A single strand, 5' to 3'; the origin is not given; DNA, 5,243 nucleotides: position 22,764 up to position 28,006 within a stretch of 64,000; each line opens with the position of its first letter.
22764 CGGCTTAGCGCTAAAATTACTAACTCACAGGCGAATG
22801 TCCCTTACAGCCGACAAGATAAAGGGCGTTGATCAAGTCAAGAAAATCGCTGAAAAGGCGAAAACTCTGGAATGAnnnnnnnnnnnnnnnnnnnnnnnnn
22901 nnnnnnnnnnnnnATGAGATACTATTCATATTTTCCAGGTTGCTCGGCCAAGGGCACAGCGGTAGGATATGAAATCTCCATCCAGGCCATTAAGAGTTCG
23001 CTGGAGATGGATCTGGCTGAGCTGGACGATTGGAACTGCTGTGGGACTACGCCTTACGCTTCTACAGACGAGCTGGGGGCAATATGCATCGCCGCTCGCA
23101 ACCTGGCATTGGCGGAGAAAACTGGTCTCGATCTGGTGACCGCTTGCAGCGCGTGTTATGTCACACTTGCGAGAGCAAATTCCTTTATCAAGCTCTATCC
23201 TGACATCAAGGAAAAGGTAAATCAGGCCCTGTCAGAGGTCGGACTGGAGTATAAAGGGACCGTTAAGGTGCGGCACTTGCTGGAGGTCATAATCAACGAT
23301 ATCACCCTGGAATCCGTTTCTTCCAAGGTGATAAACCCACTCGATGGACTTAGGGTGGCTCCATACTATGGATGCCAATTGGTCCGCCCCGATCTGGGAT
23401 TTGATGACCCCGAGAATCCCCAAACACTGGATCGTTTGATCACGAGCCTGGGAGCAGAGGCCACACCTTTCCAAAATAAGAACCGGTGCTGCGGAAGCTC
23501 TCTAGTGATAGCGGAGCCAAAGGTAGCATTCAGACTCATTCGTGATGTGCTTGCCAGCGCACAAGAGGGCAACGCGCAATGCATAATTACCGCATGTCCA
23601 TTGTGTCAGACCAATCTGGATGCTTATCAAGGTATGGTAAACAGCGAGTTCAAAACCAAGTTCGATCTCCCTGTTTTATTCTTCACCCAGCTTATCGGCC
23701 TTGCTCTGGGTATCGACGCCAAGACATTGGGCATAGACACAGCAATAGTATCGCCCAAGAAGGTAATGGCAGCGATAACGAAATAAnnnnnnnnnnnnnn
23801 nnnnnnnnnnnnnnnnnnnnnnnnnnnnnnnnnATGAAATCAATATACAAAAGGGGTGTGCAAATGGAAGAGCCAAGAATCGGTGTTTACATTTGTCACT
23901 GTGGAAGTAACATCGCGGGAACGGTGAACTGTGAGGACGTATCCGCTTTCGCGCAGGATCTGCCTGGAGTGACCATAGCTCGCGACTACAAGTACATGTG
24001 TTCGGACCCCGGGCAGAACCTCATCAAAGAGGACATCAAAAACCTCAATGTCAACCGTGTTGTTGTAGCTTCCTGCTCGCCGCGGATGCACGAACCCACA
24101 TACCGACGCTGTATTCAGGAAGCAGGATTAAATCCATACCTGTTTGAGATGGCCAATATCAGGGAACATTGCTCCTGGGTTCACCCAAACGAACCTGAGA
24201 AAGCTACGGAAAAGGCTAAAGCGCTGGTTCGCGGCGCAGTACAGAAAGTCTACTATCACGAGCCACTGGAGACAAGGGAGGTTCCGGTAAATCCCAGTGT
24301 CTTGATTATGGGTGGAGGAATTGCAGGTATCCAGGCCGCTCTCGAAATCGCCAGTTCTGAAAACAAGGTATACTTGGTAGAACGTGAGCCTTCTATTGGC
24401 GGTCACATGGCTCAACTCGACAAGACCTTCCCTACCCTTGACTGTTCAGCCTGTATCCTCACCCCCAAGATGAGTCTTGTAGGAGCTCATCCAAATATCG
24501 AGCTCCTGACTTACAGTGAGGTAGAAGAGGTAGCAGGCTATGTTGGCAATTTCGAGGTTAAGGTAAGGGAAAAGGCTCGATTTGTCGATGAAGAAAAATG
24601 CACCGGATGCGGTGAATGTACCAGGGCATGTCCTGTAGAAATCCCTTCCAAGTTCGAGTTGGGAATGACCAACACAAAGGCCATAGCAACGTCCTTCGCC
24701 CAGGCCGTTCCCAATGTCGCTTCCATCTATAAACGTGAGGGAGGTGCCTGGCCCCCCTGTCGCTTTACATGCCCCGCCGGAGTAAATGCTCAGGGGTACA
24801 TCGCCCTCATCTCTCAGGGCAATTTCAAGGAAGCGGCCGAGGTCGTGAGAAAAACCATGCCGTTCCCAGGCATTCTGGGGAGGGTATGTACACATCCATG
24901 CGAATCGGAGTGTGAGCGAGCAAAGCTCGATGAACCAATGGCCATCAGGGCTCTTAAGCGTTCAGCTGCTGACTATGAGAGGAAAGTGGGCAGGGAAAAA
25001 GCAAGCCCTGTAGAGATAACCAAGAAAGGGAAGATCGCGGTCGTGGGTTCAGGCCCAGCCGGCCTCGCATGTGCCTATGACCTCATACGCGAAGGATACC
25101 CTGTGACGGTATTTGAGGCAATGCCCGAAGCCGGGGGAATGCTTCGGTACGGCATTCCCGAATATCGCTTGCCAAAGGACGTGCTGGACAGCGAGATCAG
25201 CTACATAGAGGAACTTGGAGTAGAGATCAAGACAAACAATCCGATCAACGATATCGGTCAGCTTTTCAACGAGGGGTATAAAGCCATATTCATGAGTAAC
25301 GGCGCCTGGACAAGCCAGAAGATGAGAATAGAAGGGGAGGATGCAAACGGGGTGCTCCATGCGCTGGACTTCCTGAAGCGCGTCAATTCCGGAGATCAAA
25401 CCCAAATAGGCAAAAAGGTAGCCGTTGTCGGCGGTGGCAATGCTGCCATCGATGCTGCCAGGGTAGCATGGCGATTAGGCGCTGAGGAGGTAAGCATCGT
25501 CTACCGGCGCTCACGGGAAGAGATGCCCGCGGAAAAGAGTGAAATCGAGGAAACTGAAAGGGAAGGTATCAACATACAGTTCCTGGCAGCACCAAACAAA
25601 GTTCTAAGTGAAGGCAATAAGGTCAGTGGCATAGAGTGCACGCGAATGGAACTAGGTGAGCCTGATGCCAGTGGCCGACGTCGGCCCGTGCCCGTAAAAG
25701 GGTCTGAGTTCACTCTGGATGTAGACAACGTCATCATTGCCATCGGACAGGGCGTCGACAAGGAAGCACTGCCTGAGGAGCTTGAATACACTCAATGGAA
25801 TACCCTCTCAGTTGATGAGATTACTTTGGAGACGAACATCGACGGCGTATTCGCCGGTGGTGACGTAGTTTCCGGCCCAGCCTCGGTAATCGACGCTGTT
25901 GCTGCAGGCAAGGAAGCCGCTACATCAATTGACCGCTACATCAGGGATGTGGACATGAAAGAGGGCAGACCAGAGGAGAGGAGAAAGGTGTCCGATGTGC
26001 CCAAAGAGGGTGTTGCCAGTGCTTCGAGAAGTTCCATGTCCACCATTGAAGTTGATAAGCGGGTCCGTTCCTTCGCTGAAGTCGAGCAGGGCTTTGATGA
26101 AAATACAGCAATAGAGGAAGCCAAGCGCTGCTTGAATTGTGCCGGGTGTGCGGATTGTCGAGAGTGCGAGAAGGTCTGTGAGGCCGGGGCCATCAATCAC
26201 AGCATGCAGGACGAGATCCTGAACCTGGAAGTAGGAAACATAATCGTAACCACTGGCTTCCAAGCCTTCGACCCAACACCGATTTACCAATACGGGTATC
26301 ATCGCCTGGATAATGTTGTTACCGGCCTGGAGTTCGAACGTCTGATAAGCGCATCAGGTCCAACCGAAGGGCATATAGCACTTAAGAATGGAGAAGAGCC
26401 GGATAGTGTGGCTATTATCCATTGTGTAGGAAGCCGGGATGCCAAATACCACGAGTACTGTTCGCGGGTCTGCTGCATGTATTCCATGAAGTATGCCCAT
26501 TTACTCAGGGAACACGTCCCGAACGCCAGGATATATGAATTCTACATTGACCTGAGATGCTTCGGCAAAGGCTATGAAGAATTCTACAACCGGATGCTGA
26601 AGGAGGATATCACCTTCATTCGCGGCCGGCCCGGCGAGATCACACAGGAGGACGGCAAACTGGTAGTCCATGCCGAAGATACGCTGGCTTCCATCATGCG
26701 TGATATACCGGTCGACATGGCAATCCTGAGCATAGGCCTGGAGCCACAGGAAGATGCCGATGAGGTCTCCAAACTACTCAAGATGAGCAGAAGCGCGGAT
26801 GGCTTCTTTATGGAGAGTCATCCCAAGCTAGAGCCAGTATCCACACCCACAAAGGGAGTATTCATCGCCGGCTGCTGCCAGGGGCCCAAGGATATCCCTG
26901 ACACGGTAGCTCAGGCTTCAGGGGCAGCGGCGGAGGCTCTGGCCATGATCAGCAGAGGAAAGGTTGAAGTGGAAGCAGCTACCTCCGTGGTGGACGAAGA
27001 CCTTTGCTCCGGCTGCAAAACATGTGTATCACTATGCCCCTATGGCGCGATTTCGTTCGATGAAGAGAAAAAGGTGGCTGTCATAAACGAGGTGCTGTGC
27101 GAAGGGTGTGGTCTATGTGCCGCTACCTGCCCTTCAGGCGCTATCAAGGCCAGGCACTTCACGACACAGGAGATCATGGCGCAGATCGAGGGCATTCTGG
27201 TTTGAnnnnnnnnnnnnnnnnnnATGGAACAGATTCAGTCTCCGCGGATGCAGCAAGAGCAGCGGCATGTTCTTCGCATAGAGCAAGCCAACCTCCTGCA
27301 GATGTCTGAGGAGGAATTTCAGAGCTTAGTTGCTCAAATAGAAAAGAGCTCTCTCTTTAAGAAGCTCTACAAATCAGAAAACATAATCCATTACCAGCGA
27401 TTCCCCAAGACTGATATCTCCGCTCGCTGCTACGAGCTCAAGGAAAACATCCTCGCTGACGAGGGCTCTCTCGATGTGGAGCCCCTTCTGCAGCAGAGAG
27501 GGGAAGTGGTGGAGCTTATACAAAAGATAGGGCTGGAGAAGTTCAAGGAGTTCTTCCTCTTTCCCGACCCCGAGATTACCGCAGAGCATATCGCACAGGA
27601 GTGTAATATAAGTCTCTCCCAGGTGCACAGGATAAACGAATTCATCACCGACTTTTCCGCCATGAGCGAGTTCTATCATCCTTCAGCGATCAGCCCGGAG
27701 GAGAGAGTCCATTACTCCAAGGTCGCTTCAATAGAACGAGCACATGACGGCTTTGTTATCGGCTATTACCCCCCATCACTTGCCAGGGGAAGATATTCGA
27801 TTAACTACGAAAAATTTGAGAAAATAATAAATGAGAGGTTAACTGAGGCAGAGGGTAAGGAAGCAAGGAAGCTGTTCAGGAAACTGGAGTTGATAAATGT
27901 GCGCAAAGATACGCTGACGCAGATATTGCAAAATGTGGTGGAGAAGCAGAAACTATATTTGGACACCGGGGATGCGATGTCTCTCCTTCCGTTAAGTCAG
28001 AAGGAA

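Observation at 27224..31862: Self-contained sigma-54 circuit embedded in an Hdr/Mvh electron-bifurcation cluster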

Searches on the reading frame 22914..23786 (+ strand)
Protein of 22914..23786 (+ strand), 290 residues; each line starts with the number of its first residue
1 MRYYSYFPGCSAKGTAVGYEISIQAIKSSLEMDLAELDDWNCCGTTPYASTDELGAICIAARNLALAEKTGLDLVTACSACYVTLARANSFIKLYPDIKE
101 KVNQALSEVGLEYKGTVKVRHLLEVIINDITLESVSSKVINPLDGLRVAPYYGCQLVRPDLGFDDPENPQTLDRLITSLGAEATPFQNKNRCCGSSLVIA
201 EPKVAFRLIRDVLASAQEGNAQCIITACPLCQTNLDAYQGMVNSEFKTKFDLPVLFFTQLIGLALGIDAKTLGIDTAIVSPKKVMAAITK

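Call 3: search_protein_families(library=pfam, proteins=[window:22914-23786:+], max_evalue=0.01)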
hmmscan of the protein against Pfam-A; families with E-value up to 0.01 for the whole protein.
window:22914-23786:+ (290 aa): 1 family
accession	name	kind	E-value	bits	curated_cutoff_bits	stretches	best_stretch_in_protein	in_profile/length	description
PF02754.22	CCG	-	7.4e-26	90.5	20.6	2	148-236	1-85/85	Cysteine-rich domain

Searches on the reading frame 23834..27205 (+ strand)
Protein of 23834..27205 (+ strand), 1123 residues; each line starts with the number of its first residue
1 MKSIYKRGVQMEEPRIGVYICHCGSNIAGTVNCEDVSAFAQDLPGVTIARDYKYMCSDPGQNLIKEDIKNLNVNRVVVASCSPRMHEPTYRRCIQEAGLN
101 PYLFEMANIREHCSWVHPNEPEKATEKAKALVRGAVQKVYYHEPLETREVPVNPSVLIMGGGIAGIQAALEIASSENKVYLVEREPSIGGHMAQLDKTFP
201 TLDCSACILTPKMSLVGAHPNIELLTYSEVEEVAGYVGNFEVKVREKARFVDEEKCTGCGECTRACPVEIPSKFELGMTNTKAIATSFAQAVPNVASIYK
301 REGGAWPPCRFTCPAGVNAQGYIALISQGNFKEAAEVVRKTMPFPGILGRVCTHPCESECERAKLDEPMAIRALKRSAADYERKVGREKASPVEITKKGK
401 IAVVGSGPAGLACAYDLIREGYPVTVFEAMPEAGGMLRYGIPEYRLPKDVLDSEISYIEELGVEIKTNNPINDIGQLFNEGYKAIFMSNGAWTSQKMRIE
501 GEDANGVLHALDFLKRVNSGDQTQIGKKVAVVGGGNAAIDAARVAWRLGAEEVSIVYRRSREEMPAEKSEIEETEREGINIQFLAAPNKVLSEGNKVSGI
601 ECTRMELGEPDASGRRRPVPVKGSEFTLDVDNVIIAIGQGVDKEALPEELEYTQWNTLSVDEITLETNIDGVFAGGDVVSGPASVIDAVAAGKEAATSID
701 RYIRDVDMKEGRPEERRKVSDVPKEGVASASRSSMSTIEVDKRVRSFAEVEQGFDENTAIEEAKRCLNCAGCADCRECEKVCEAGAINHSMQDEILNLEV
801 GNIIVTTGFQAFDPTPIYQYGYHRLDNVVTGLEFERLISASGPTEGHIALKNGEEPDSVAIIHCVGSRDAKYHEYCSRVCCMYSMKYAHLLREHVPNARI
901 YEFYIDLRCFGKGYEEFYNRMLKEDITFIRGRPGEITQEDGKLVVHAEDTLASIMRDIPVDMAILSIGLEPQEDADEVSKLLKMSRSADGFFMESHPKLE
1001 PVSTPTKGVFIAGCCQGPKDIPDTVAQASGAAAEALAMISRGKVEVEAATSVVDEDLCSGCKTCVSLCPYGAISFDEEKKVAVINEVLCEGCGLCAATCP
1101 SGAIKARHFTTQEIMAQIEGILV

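Call 3: search_protein_families(library=pfam, proteins=[window:23834-27205:+], max_evalue=0.01)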
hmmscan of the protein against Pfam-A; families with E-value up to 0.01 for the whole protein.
window:23834-27205:+ (1123 aa): 30 families (the best 25 are shown)
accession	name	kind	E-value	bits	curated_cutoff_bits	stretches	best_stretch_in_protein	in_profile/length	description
PF07992.20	Pyr_redox_2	-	4.2e-44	151.6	26.1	2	400-692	2-291/291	Pyridine nucleotide-disulphide oxidoreductase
PF00037.32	Fer4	-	8.8e-21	73.3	21.1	3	1052-1074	2-24/24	4Fe-4S binding domain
PF14691.11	Fer4_20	-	2.9e-20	72.6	25.8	2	307-384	30-110/113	Dihydroprymidine dehydrogenase domain II, 4Fe-4S cluster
PF13738.12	Pyr_redox_3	-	1.1e-15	58.1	30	1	487-676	130-305/305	Pyridine nucleotide-disulphide oxidoreductase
PF12831.13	FAD_oxidored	-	3e-15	56.9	27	2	156-193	2-39/416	FAD dependent oxidoreductase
PF00070.33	Pyr_redox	-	3.6e-15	56.7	22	2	528-601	1-78/82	Pyridine nucleotide-disulphide oxidoreductase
PF13450.12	NAD_binding_8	-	1.3e-14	54.7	21.9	2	403-438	1-36/68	NAD(P)-binding Rossmann-like domain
PF12838.12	Fer4_7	-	3.2e-13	50.4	27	2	1058-1103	2-52/52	4Fe-4S dicluster domain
PF12837.12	Fer4_6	-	3.2e-13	49.4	25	3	251-269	4-22/24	4Fe-4S binding domain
PF14697.11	Fer4_21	-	1.9e-12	47.5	35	2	1052-1105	2-58/59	4Fe-4S dicluster domain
PF01266.30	DAO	-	2.7e-12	47.3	27.9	2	400-434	1-35/353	FAD dependent oxidoreductase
PF13237.11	Fer4_10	-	1.2e-11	44.7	25.5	2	1052-1100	3-53/53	4Fe-4S dicluster domain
PF00890.30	FAD_binding_2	-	1.7e-11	44.4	20.4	2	156-193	2-39/414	FAD binding domain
PF13484.11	Fer4_16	-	1.3e-09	39.2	30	0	1089-1112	2-27/66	4Fe-4S double cluster binding domain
PF03486.20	HI0933_like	-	4.5e-09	36.6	50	2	400-435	2-37/244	HI0933-like protein Rossmann domain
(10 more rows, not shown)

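Call 6: search_protein_families(library=ncbifam, proteins=[window:23834-27205:+], max_evalue=0.01)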
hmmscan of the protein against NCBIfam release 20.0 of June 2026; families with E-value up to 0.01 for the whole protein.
window:23834-27205:+ (1123 aa): 192 families (the best 25 are shown)
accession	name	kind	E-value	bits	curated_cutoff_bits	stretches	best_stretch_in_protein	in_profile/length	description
NF040770.1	hetero_SS_HdrA2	exception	8.7e-267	887.2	1100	2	15-315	1-302/777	CoB-CoM heterodisulfide reductase HdrA2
NF041778.1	hetero_SS_HdrA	equivalog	3.7e-189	630.2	1400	2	762-1122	291-651/771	ferredoxin:CoB-CoM heterodisulfide reductase subunit HdrA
NF041891.1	hdrA_Methbact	equivalog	1.2e-176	589.2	1300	2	768-1122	283-636/762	ferredoxin:CoB-CoM heterodisulfide reductase subunit HdrA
NF009410.0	PRK12771.1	subfamily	6.4e-163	543.3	516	2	304-799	45-541/566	NAD(P)-binding protein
NF009454.0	PRK12814.1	equivalog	1e-143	480.1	916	1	302-779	97-581/657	putative NADPH-dependent glutamate synthase small subunit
NF009414.0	PRK12778.1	equivalog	4.2e-127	425.4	1103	2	307-704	337-750/752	bifunctional dihydroorotate dehydrogenase B NAD binding subunit/NADPH-dependent glutamate synthase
TIGR01316.1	gltA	equivalog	9.8e-113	377.3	471.75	2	307-703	36-449/449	NADPH-dependent glutamate synthase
TIGR03315.1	Se_ygfK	equivalog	3.1e-109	365.9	835.3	1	308-784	446-899/1012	putative selenate reductase subunit YgfK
NF010590.0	PRK13984.1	equivalog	4.7e-100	335.5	946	2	309-705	198-608/611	putative oxidoreductase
NF009413.0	PRK12775.1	equivalog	1.6e-89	301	1895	1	306-705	338-756/1006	putative trifunctional 2-polyprenylphenol hydroxylase/glutamate synthase subunit beta/ferritin domain-containing protein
TIGR01318.1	gltD_gamma_fam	subfamily_domain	3.8e-86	289.5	482.95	2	307-703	48-465/467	glutamate synthase, small subunit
NF009408.0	PRK12769.1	equivalog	2.2e-82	277.2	1003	2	307-704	234-652/659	formate-dependent uric acid utilization protein AegA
NF009415.0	PRK12779.1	equivalog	2.1e-78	264.2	1519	1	312-702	213-625/944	putative bifunctional glutamate synthase subunit beta/2-polyprenylphenol hydroxylase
NF009409.0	PRK12770.1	subfamily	7.8e-77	258.7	343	1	396-706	16-353/360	putative glutamate synthase subunit beta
NF009451.0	PRK12809.1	equivalog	7.2e-74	249.2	1154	1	309-699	219-630/639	formate-dependent uric acid utilization protein YgfT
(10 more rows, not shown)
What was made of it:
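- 22306..27205 (+): hdrC (22306-22875), hdrB (22914-23786) and hdrL (23834-27205; HdrA with an inserted GltD/NfnB-like module). In this genome these are probably co-transcribed with the sigma/kinase/activator genes. Pfam and NCBIfam hits (calls 3, 6).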

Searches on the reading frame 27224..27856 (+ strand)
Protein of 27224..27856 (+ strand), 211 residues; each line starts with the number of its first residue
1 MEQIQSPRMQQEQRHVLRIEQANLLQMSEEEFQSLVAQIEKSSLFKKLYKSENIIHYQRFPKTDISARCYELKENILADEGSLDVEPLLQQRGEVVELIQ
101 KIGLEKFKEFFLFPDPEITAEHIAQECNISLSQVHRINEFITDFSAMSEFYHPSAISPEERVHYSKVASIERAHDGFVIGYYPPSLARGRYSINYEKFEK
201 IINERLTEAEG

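Call 48: predict_structure(alignment_id=A2)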
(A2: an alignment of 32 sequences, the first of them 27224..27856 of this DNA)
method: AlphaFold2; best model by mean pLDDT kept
length: 211 residues; sequences in the alignment: 32
mean_pLDDT: 57.1   pTM: 0.44
mean pLDDT of the five models: 57.1, 56.5, 54.3, 51.9, 50.6
residues with pLDDT >= 90: 13; 70-90: 51; 50-70: 65; < 50: 82
segments of 3 or more residues with pLDDT < 50: 1-10, 60-87, 146-189
pLDDT, mean of each block of 10 residues (from residue 1): 42 58 56 65 78 64 32 30 44 71 73 76 93 85 51 34 35 32 45 61 73 66
secondary structure, 60 per line:
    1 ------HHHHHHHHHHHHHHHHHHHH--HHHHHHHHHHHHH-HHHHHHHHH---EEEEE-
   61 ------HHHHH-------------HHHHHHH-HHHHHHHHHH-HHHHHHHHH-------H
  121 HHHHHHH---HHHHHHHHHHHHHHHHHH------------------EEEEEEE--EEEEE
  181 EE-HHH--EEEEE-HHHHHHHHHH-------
elements in order: H7-26 H29-41 H43-51 E55-59 H67-71 H85-91 H93-102 H104-112 H120-127 H131-148 E167-173 E176-182 E189-193 H195-204

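Call 52: fold_search(model_id=the predicted structure, library=pdb)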
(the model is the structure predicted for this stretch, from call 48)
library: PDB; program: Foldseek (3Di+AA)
matches with E <= 10: 378; with E <= 0.001: 0
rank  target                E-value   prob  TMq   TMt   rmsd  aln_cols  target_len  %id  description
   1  6uu7_FFF              3.6e-01  0.11  0.16  0.13  18.6       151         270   14  E. coli sigma-S transcription initiation complex with a 6-nt RNA and an NTP ("Old" crystal soaked with UTP, CTP, ddG (released 2020-08-26)
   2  1mfq_C                4.9e-01  0.30  0.22  0.37  11.7       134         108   11  Crystal Structure Analysis of a Ternary S-Domain Complex of Human Signal Recognition Particle (released 2002-09-20)
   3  1qb2_B                5.2e-01  0.25  0.21  0.36  12.7       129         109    9  CRYSTAL STRUCTURE OF THE CONSERVED SUBDOMAIN OF HUMAN PROTEIN SRP54M AT 2.1A RESOLUTION: EVIDENCE FOR THE MECHANISM OF (released 1999-10-20)
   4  8hkc_E                5.2e-01  0.13  0.17  0.14  16.4       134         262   13  Cryo-EM structure of E. coli RNAP sigma32 complex (released 2023-05-31)
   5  3mvp_A                5.8e-01  0.20  0.16  0.16   8.5        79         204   13  The Crystal Structure of a TetR/AcrR transcriptional regulator from Streptococcus mutans to 1.85A (released 2010-05-12)
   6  4pcq_B                5.8e-01  0.18  0.19  0.26  12.8       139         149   14  Crystal Structure of MtbAldR (Rv2779c) (released 2015-05-06)
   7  6uu8_FFF              5.8e-01  0.09  0.17  0.14  18.9       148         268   16  E. coli mutant sigma-S transcription initiation complex with a 7-nt RNA ("Fresh" mutant crystal soaked with GTP, UTP (released 2020-08-26)
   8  4omz_C                6.2e-01  0.18  0.16  0.32  16.8       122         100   11  Crystal Structure of NolR from Sinorhizobium fredii (released 2014-04-16)
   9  2ia0_A                6.6e-01  0.10  0.15  0.20  14.9       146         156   12  Transcriptional Regulatory Protein PF0864 From Pyrococcus Furiosus a Member of the ASNC Family (PF0864) (released 2006-10-31)
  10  4pcq_A                7.0e-01  0.14  0.18  0.25  12.9       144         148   14  Crystal Structure of MtbAldR (Rv2779c) (released 2015-05-06)
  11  7l7b_F                7.0e-01  0.08  0.16  0.13  21.2       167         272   14  Clostridioides difficile RNAP with fidaxomicin (released 2022-02-02)
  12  6uu9_FFF              7.8e-01  0.08  0.17  0.14  18.4       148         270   16  E. coli mutant sigma-S transcription initiation complex with an 8-nt RNA ("Fresh" mutant crystal soaked with GTP, UT (released 2020-08-26)
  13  9a6f_A                8.3e-01  0.15  0.17  0.14  16.2       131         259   11  Integrative model of CODY-YPPF by crosslinking MS and deep learning (released 2024-09-18)
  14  7bhy_C                8.8e-01  0.60  0.18  0.57   4.0        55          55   22  DNA-binding domain of DeoR in complex with the DNA operator (released 2021-11-10)
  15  1qb2_A                8.8e-01  0.20  0.20  0.34  12.8       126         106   12  CRYSTAL STRUCTURE OF THE CONSERVED SUBDOMAIN OF HUMAN PROTEIN SRP54M AT 2.1A RESOLUTION: EVIDENCE FOR THE MECHANISM OF (released 1999-10-20)
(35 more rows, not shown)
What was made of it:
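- Tried and rejected: (2) A structure prediction of residues 1-211 alone had pLDDT 57, and Foldseek found nothing significant (calls 48, 52).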
